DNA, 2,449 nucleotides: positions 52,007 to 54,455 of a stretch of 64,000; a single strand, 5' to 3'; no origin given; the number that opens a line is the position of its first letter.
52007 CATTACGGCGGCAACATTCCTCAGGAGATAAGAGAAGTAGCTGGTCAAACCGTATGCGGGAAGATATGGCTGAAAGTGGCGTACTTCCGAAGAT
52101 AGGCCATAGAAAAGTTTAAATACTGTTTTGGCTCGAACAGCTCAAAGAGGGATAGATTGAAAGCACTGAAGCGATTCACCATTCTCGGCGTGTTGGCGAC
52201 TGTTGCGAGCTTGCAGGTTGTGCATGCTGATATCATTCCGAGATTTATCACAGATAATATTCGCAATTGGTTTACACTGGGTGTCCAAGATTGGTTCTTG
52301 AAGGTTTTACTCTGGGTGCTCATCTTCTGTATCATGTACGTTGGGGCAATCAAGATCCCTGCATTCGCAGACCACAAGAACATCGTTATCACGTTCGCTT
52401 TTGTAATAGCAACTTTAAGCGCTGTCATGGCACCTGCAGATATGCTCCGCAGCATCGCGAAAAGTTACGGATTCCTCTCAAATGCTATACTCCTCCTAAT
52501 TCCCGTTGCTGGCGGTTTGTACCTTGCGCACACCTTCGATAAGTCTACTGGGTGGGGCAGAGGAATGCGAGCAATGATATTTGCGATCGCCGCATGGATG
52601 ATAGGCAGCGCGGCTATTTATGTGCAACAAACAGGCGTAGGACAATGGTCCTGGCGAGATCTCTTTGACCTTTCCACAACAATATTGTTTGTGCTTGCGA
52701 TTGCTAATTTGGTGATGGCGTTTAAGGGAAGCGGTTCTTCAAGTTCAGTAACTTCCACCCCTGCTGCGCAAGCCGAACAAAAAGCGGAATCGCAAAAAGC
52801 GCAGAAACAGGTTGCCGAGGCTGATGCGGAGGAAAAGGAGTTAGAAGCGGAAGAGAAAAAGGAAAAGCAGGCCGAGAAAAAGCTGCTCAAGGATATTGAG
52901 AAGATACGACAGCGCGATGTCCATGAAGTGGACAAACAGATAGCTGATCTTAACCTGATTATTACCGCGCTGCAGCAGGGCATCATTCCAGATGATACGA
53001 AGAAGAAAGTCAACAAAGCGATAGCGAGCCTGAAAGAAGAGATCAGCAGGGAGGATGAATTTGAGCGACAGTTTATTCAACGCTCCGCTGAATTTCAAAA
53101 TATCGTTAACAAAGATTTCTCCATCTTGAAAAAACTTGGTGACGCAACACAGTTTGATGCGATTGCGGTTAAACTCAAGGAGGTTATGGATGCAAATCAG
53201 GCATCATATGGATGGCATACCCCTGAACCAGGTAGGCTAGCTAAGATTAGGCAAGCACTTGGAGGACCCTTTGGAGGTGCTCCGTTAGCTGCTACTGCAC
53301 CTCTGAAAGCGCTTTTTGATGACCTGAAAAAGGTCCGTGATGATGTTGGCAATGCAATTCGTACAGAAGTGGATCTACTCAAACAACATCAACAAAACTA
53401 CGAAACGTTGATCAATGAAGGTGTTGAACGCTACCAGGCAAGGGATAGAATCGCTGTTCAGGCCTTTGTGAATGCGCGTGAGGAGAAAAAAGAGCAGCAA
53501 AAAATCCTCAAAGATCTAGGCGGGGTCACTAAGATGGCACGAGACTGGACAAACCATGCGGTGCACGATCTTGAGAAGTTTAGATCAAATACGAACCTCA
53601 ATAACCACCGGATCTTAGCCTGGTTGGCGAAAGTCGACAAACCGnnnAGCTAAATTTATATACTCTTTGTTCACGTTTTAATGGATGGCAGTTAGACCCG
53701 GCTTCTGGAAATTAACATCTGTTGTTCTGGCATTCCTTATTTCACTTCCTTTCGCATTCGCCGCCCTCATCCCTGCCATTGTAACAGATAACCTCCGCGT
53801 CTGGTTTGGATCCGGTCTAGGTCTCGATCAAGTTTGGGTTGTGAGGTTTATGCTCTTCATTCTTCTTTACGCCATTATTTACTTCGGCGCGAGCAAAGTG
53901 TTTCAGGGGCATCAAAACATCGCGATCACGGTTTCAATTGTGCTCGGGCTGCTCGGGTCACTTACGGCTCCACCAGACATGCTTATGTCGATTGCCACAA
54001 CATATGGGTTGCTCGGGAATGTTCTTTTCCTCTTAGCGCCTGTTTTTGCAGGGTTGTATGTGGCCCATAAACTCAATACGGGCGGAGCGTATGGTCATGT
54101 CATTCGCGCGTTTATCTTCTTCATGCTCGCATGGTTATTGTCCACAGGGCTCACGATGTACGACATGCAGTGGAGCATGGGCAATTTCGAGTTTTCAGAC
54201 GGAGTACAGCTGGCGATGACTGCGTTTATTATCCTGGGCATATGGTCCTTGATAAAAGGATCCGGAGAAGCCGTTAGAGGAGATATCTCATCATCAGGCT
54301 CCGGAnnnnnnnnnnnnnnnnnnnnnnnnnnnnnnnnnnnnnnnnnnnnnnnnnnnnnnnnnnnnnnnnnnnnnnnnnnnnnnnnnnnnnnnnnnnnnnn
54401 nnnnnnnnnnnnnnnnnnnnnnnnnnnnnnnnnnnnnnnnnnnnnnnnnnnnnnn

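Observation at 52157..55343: Tandem paralogous membrane-anchored proteins with 300-aa charged coiled-coil tails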

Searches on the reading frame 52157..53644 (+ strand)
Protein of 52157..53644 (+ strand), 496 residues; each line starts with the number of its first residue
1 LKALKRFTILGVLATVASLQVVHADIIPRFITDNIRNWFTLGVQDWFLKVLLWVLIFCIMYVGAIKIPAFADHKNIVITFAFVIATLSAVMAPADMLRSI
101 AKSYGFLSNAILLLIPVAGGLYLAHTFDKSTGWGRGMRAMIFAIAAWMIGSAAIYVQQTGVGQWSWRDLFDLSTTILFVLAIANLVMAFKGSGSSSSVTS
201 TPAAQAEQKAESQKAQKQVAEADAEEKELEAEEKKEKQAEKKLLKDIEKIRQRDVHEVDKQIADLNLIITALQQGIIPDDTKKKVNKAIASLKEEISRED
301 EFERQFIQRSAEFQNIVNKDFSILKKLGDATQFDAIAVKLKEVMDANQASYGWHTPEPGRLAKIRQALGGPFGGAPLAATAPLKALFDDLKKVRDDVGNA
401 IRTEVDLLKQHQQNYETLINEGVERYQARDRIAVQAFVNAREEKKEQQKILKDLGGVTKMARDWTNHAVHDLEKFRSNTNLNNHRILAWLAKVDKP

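Call 4: search_protein_families(library=pfam, proteins=[window:52157-53644:+], max_evalue=1)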
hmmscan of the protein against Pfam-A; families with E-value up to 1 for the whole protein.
window:52157-53644:+ (496 aa): 5 families
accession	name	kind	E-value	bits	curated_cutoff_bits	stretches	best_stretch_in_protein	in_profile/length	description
PF21798.2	DUF6878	-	0.046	14.1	24.3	1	177-239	13-75/128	Family of unknown function (DUF6878)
PF16118.10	DUF4834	-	0.055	14.8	27.8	1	175-243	14-84/99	Domain of unknown function (DUF4834)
PF15206.11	FAM209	-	0.06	13.5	27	0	43-62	33-52/149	FAM209 family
PF23503.1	Microp_apicomplexa_5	-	0.35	12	27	0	186-241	13-65/90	Apicomplexa small protein domain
PF14615.11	Rsa3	-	0.37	10.8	27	0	245-276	15-42/46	Ribosome-assembly protein 3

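Call 5: search_protein_families(library=ncbifam, proteins=[window:52157-53644:+], max_evalue=1)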
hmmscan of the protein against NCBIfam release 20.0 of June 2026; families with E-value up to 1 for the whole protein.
window:52157-53644:+ (496 aa): 7 families
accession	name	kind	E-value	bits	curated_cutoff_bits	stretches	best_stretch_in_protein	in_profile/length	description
NF050005.1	ABC_ATPase_Uup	equivalog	0.0013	17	900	1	178-307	499-627/636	ATP-binding cassette ATPase Uup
NF033885.1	conj_TraP_IncI1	equivalog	0.04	13.6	135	1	179-294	22-139/217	conjugal transfer protein TraP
NF009611.0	PRK13108.1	equivalog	0.057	12.4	636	1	173-273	260-363/476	prolipoprotein diacylglyceryl transferase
NF033512.1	T2SS_chap_CpaB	equivalog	0.23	11.4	90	1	175-249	9-82/206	metalloprotease secretion chaperone CpaB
NF050013.1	HpsJ_like_A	equivalog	0.42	10.2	140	1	138-263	41-171/217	HpsJ-like protein, cyanoexosortase A-associated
NF009082.0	PRK12417.1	equivalog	0.47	9.1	353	1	37-187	65-203/406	accessory Sec system protein translocase subunit SecY2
NF008358.0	PRK11147.1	equivalog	0.88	7.7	936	1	187-312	508-627/635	ABC transporter ATP-binding protein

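Call 6: find_homologous_proteins(query=window:52157-53644:+)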
Query window:52157-53644:+ (496 aa): 2 proteins with E <= 0.001 among 8000 candidates.
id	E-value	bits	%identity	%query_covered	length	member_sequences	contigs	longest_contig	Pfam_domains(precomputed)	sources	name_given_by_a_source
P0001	0.0e+0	1089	100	100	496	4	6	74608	-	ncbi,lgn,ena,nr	ncbi:hypothetical protein J4464_07085 [Candidatus Woesearchaeota archaeon]|nr:hypothetical protein [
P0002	1.5e-260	883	81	100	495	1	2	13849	-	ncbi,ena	-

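Call 20: find_encoding_contigs(protein=P0002, flank=8000)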
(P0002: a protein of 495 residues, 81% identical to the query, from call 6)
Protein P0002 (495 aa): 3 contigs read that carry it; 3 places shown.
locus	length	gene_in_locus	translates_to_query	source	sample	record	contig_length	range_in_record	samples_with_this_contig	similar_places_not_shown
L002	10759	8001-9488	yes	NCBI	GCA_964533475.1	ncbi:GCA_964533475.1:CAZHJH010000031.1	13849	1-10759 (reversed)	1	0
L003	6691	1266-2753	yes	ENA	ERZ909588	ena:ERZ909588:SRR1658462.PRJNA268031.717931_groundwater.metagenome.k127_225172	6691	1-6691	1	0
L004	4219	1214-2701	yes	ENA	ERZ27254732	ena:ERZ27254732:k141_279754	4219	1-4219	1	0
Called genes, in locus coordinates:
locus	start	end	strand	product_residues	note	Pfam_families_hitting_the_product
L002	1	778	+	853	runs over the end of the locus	-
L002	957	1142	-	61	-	-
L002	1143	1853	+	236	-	-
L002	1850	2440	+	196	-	PF13473:Cupredoxin_1 (faint), PF00127:Copper-bind (weak)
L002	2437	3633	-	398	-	PF04055:Radical_SAM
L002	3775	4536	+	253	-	PF01209:Ubie_methyltran, PF13489:Methyltransf_23, PF13847:Methyltransf_31, PF08241:Methyltransf_11, PF08242:Methyltransf_12, PF13649:Methyltransf_25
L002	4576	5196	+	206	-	PF22090:Gins51_C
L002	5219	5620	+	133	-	-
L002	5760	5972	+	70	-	PF00935:Ribosomal_L44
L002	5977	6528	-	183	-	-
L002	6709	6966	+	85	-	PF01247:Ribosomal_L35Ae, PF01782:RimM (faint)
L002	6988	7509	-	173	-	-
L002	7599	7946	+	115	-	-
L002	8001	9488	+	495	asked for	-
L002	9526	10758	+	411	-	?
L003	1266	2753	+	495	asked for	-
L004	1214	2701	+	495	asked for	-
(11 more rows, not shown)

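Call 30: search_solved_structures(query=window:52157-53644:+, max_evalue=10)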
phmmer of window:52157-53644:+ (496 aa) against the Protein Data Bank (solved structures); distinct sequences matched with E-value up to 10: 21.
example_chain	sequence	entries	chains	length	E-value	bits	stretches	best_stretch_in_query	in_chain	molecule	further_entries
8ec3_A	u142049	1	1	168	0.016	17.3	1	386-484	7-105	Fibronectin-binding protein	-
6q68_A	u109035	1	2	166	0.2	13.7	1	221-257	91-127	Acyl-CoA binding domain containing 3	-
5lj5_O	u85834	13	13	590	0.27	13.3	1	191-278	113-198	Pre-mRNA-splicing factor CEF1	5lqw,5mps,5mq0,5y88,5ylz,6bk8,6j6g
7b9v_O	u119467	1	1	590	0.29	13.2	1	191-278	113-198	Y55_G0042700.mRNA.1.CDS.1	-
5aqf_B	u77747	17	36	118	0.31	13.1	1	237-293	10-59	BAG FAMILY MOLECULAR CHAPERONE REGULATOR 1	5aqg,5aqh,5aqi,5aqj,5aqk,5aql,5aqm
5wsg_c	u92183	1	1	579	0.34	12.9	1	191-277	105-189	Pre-mRNA-splicing factor CEF1,Pre-mRNA-splicing factor CEF1,Cef1,Pre-mRNA-splicing factor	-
5gm6_c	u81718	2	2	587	0.35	12.9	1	191-277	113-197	Pre-mRNA-splicing factor CEF1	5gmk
1hx1_B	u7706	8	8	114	0.39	12.8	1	237-293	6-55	BAG family molecular chaperone regulator 1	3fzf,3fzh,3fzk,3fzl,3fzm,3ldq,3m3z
5lz3_A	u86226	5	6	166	0.44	12.6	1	221-257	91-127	Golgi resident protein GCP60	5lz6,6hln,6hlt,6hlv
5tdq_A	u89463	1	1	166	0.44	12.6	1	221-257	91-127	Golgi resident protein GCP60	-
5lz1_A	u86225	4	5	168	0.45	12.6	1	221-257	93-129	Golgi resident protein GCP60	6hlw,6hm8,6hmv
6q67_A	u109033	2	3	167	0.55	12.3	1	221-257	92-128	Peripherial benzodiazepine receptor associated protein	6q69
5lj3_O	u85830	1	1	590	0.89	11.6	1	191-278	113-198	CEF1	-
9heu_x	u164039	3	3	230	0.89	11.6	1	236-289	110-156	BAG family molecular chaperone regulator 1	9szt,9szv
6exn_O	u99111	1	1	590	0.89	11.6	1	191-278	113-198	Pre-mRNA-splicing factor CEF1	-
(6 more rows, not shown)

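Call 38: search_protein_families(library=phrogs, proteins=[window:52157-53644:+], max_evalue=0.1)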
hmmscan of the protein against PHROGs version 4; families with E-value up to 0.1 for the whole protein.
window:52157-53644:+ (496 aa): 4 families
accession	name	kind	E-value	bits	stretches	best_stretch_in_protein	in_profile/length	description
phrog_3751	-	moron, auxiliary metabolic gene and host takeover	0.0022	19.4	1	173-253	11-87/92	membrane protein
phrog_9841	-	lysis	0.01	17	1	405-471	44-107/120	Rz-like spanin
phrog_1403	-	lysis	0.018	16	1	203-260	65-122/212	Rz-like spanin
phrog_20876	-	DNA, RNA and nucleotide metabolism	0.02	14.8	1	157-261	44-150/395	nuclease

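Call 87: search_protein_families(library=padloc, proteins=[window:52157-53644:+], max_evalue=0.01)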
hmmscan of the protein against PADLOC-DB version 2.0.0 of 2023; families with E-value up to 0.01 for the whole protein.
window:52157-53644:+ (496 aa): 0 families

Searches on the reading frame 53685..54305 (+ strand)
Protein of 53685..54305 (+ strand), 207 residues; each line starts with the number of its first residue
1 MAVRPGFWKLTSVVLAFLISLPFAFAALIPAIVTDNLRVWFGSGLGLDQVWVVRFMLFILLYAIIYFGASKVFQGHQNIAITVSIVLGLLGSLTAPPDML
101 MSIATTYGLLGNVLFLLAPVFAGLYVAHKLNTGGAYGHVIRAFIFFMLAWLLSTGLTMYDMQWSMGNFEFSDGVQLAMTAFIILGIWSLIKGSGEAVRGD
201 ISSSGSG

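Call 47: find_homologous_proteins(query=A3, max_evalue=0.001)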
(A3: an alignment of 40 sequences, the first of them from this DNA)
Query A3 (40 sequences) (207 aa, profile of the alignment): 3 proteins with E <= 0.001 among 8000 candidates.
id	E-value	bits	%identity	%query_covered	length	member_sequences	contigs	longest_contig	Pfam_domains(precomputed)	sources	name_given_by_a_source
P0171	1.0e-54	203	37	52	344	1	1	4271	-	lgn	-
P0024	4.9e-46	175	40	37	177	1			-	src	-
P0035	8.9e-32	128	36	41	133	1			-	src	-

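Call 57: predict_structure(alignment_id=A3)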
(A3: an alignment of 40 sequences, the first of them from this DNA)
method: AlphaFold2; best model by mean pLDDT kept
length: 207 residues; sequences in the alignment: 40
mean_pLDDT: 85.0   pTM: 0.62
mean pLDDT of the five models: 85.0, 84.8, 84.2, 83.4, 83.0
residues with pLDDT >= 90: 102; 70-90: 72; 50-70: 30; < 50: 3
segments of 3 or more residues with pLDDT < 50: none
pLDDT, mean of each block of 10 residues (from residue 1): 70 79 64 83 68 91 97 97 97 92 87 89 94 91 97 88 70 94 97 77 52
secondary structure, 60 per line:
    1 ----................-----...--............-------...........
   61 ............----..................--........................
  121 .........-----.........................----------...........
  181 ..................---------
elements in order: H5-20 H31-42 H50-72 H77-94 H97-129 H135-159 H170-198

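Call 61: search_protein_families(library=pfam, alignment_id=A3, max_evalue=1)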
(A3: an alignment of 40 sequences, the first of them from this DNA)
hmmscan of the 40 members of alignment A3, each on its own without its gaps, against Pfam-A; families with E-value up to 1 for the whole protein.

A. member 1, seq(207 aa): 0 families

B. families by the number of members that match (of 40 scanned): 38 families (the first 25 are shown)
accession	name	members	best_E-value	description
PF03547.23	Mem_trans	4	0.00068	Membrane transport protein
PF18949.5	DUF5693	4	0.0027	Family of unknown function (DUF5693)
PF01757.29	Acyl_transf_3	4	0.092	Acyltransferase domain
PF04893.22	Yip1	3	0.031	Yip1 domain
PF14012.11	DUF4229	2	0.08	Protein of unknown function (DUF4229)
PF17555.7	TssN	2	0.2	Type VI secretion system, TssN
PF15917.11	Piezo_TM25-28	1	0.0049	Piezo TM25-28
PF19230.4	DUF5883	1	0.0076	Family of unknown function (DUF5883)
PF18920.5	DUF5671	1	0.011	Domain of unknown function (DUF5671)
PF14491.11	DUF4435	1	0.025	Protein of unknown function (DUF4435)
PF21583.2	Fiber_head_BAdV-4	1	0.037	BAdV-4, Fiber, head domain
PF10966.13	DUF2768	1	0.038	Protein of unknown function (DUF2768)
PF22990.1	ABHD16_N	1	0.04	Phosphatidylserine Lipase ABHD16 N-terminal domain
PF11241.13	DUF3043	1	0.04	Protein of unknown function (DUF3043)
PF17434.7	DUF5413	1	0.06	Family of unknown function (DUF5413)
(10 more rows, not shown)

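Call 70: fold_search(model_id=the predicted structure, library=pdb)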
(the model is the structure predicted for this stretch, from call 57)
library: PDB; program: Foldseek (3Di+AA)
matches with E <= 10: 178; with E <= 0.001: 0
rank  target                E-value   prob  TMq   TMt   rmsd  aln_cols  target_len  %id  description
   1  9dzw_A                9.6e-01  0.20  0.21  0.28  16.8       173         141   13  De novo calcium channel hexamer, CalC6_3 with DHR extensions (released 2025-10-01)
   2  9o40_A                1.6e+00  0.10  0.16  0.15  22.2       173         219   13  cryo-EM structure of TolQR conformation1 in SMA nanodiscs (released 2025-12-17)
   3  1hx1_B                1.7e+00  0.38  0.26  0.42   9.7       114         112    9  CRYSTAL STRUCTURE OF A BAG DOMAIN IN COMPLEX WITH THE HSC70 ATPASE DOMAIN (released 2001-03-07)
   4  9boz_A                1.9e+00  0.63  0.29  0.19   4.6        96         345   12  Cryo-EM structure of human Glycine Receptor alpha3-beta heteromer in presence of glycine (released 2025-05-14)
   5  5aqp_D                1.9e+00  0.35  0.25  0.42   9.7       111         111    9  Fragment-based screening of HSP70 sheds light on the functional role of ATP-binding site residues (released 2016-10-05)
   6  7jpv_E                1.9e+00  0.28  0.26  0.36  18.6       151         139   14  Rabbit Cav1.1 in the presence of 1 micromolar (S)-(-)-Bay K8644 in nanodiscs at 3.4 Angstrom resolution (released 2020-11-18)
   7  8gjg_A                1.9e+00  0.13  0.20  0.24  17.6       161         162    9  De novo design of high-affinity protein binders to bioactive helical peptides (released 2024-01-10)
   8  8f6i_A                1.9e+00  0.10  0.22  0.18  17.0       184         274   13  Cryo-EM structure of a Zinc-loaded symmetrical D70A mutant of the YiiP-Fab complex (released 2023-02-08)
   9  8qae_C                2.1e+00  0.35  0.25  0.42   5.5        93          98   12  X-ray crystal structure of a de novo designed single-chain antiparallel 6-helix alpha-helical barrel, sc-apCC-6-SLLA (released 2024-07-03)
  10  8x61_D                2.1e+00  0.11  0.21  0.26  22.4       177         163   15  Cryo-EM structure of ATP-bound FtsE(E163Q)X (released 2024-05-08)
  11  5aqq_D                2.2e+00  0.35  0.26  0.43   9.5       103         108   10  Fragment-based screening of HSP70 sheds light on the functional role of ATP-binding site residues (released 2016-10-05)
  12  8xyv_B                2.2e+00  0.28  0.22  0.37   6.4        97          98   18  De novo designed protein 0705-5 (released 2024-10-02)
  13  5aqt_B                2.2e+00  0.25  0.24  0.39  10.1       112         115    9  Fragment-based screening of HSP70 sheds light on the functional role of ATP-binding site residues (released 2016-10-05)
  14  5aqk_B                2.3e+00  0.30  0.25  0.42   9.8       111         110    9  Fragment-based screening of HSP70 sheds light on the functional role of ATP-binding site residues (released 2016-10-05)
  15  3eab_A                2.5e+00  0.44  0.27  0.51   4.2        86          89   12  Crystal structure of Spastin MIT in complex with ESCRT III (released 2008-11-11)
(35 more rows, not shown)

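Call 71: fold_search(model_id=the predicted structure, library=viral)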
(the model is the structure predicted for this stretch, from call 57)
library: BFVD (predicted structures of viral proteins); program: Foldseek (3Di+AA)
matches with E <= 10: 252; with E <= 0.001: 0
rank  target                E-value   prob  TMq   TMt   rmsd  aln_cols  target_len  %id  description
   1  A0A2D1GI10            5.3e-01  0.47  0.24  0.37   7.0       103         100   16  (no name in the UniProt tables at hand)
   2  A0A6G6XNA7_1          6.2e-01  0.14  0.19  0.07  13.7       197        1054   10  (no name in the UniProt tables at hand)
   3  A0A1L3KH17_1          6.8e-01  0.30  0.25  0.06  13.8       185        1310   10  (no name in the UniProt tables at hand)
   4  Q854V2                7.2e-01  0.28  0.28  0.15  33.6       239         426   13  Uncharacterized protein [Mycobacterium phage Che9c]
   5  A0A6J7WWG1            8.0e-01  0.25  0.27  0.11  25.0       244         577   12  Uncharacterized protein [uncultured Caudovirales phage]
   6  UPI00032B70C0         8.8e-01  0.08  0.14  0.12  26.0       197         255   13  (no name look-up for this kind of identifier)
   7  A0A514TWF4            9.3e-01  0.72  0.22  0.45   7.4        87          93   17  Uncharacterized protein [Aeromonas phage D6]
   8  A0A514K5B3            9.3e-01  0.35  0.20  0.35  17.9       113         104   10  Uncharacterized protein [Nitrosopumilus spindle-shaped virus]
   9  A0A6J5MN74            9.3e-01  0.30  0.27  0.16  24.0       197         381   11  Uncharacterized protein [uncultured Caudovirales phage]
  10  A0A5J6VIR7            1.0e+00  0.38  0.23  0.28  10.4       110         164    9  Uncharacterized protein [Megaviridae environmental sample]
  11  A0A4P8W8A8            1.1e+00  0.13  0.20  0.13  14.8       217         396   10  (no name in the UniProt tables at hand)
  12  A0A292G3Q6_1          1.1e+00  0.44  0.34  0.09  13.1       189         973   15  (no name in the UniProt tables at hand)
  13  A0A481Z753            1.2e+00  0.33  0.32  0.29  22.8       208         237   11  TspO/MBR family protein [Pithovirus LCPAC302]
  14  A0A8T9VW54            1.2e+00  0.20  0.25  0.30  23.2       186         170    9  (no name in the UniProt tables at hand)
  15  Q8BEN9                1.2e+00  0.20  0.26  0.15  16.9       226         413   16  C7 [callitrichine gammaherpesvirus 3]
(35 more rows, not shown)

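Call 76: search_solved_structures(query=A3, max_evalue=10)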
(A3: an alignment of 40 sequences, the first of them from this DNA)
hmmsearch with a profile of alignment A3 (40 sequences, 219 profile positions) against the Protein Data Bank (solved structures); distinct sequences matched with E-value up to 10: 2.
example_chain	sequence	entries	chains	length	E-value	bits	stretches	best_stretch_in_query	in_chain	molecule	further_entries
9llg_M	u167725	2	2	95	0.088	15.5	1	146-203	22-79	De novo designed negative allosteric GPCR exoframe modulator targeting TM5/6/7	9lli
8evm_A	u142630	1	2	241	0.63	12.8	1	172-212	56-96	Chlorophyll dimer protein designs, Special Pair 3 (SP3x)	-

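Call 77: search_protein_families(library=ncbifam, alignment_id=A3, max_evalue=0.1)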
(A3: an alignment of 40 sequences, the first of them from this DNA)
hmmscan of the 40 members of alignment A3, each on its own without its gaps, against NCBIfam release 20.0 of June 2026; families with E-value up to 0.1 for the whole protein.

A. member 1, seq(207 aa): 0 families

B. families by the number of members that match (of 40 scanned): 13 families
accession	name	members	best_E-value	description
TIGR01673.1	holin_LLH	2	0.0024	phage holin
NF033879.1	smalltalk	1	0.0015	smalltalk protein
NF045937.1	MSC_0624_12TM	1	0.0039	MSC_0624 family F1-like ATPase-associated membrane protein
NF005629.0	PRK07377.1-5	1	0.0042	hypothetical protein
NF003193.0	PRK04164.1-4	1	0.0053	hypothetical protein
NF008102.0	PRK10847.1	1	0.0063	DedA family protein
NF007711.0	PRK10408.1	1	0.021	L-valine transporter subunit YgaH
TIGR04400.1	RK_trnsloc_Pase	1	0.022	Arg-Lys translocation region protein phosphatase RktP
TIGR04156.1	cyanoexo_CrtB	1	0.023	cyanoexosortase B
NF041443.1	DDRRRQL_YjdP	1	0.036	DDRRRQL repeat protein YjdP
TIGR04154.1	archaeo_STT3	1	0.051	oligosaccharyl transferase, archaeosortase A system-associated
NF042915.1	MAB_1171c_fam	1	0.075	MAB_1171c family putative transporter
NF041023.1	PP0621_fam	1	0.083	PP0621 family protein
